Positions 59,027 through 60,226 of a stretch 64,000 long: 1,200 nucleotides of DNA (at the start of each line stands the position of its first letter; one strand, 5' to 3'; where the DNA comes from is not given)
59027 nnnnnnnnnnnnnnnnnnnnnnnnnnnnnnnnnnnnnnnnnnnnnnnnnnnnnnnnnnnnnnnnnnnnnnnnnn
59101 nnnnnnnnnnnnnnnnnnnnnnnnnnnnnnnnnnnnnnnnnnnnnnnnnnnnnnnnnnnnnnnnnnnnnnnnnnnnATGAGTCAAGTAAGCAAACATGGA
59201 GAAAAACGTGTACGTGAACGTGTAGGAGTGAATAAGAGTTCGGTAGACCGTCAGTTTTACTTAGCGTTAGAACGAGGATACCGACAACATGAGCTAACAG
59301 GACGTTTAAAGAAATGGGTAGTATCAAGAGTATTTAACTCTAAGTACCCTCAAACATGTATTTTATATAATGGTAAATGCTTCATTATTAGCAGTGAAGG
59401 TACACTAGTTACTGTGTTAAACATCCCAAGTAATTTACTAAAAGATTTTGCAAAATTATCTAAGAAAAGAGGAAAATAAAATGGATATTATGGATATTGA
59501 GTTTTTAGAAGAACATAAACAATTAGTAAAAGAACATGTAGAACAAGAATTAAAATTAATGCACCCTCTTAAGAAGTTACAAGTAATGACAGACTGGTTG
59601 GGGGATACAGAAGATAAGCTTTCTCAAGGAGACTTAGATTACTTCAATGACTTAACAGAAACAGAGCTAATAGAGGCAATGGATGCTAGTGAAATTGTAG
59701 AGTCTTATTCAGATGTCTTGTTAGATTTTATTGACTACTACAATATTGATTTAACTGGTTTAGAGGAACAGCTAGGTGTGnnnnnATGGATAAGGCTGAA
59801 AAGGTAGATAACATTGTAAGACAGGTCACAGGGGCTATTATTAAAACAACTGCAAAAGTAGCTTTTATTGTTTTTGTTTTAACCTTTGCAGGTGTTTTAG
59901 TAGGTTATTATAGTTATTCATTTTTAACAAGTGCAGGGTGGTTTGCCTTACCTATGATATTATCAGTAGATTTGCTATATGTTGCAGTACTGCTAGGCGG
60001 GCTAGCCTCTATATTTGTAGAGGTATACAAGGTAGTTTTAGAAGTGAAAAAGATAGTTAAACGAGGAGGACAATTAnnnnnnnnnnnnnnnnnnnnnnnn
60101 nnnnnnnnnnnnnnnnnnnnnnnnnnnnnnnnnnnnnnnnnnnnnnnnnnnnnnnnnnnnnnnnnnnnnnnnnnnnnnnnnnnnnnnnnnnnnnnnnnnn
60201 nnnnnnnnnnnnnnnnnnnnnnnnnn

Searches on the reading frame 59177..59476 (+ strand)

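Call 4: search_protein_families(library=pfam, proteins=[window:59177-59476:+], max_evalue=0.1)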
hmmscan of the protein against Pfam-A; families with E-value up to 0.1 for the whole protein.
window:59177-59476:+ (100 aa): 0 families

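Call 49: search_protein_families(library=phrogs, proteins=[window:59177-59476:+], max_evalue=0.001)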
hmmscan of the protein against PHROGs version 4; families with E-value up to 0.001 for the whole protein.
window:59177-59476:+ (100 aa): 1 family
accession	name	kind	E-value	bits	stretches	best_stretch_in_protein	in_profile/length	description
phrog_16724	-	unknown function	1.3e-54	183.7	1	1-100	1-100/100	-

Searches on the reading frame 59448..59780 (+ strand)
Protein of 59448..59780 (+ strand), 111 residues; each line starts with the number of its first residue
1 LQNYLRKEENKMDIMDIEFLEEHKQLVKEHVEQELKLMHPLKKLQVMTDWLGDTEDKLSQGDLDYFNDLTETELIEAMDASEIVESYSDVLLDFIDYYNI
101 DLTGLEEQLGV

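Call 49: search_protein_families(library=phrogs, proteins=[window:59448-59780:+], max_evalue=0.001)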
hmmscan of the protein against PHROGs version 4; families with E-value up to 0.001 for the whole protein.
window:59448-59780:+ (111 aa): 1 family
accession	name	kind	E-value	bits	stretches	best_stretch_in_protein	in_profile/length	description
phrog_21389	-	unknown function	1.4e-57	193.7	1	5-111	1-107/107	-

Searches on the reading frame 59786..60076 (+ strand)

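Call 4: search_protein_families(library=pfam, proteins=[window:59786-60076:+], max_evalue=0.1)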
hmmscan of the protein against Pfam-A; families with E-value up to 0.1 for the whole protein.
window:59786-60076:+ (97 aa): 0 families

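Call 49: search_protein_families(library=phrogs, proteins=[window:59786-60076:+], max_evalue=0.001)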
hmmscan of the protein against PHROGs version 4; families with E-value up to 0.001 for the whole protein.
window:59786-60076:+ (97 aa): 1 family
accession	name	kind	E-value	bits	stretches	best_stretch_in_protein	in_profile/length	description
phrog_22240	-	unknown function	2.4e-59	199.1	1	1-97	1-97/97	-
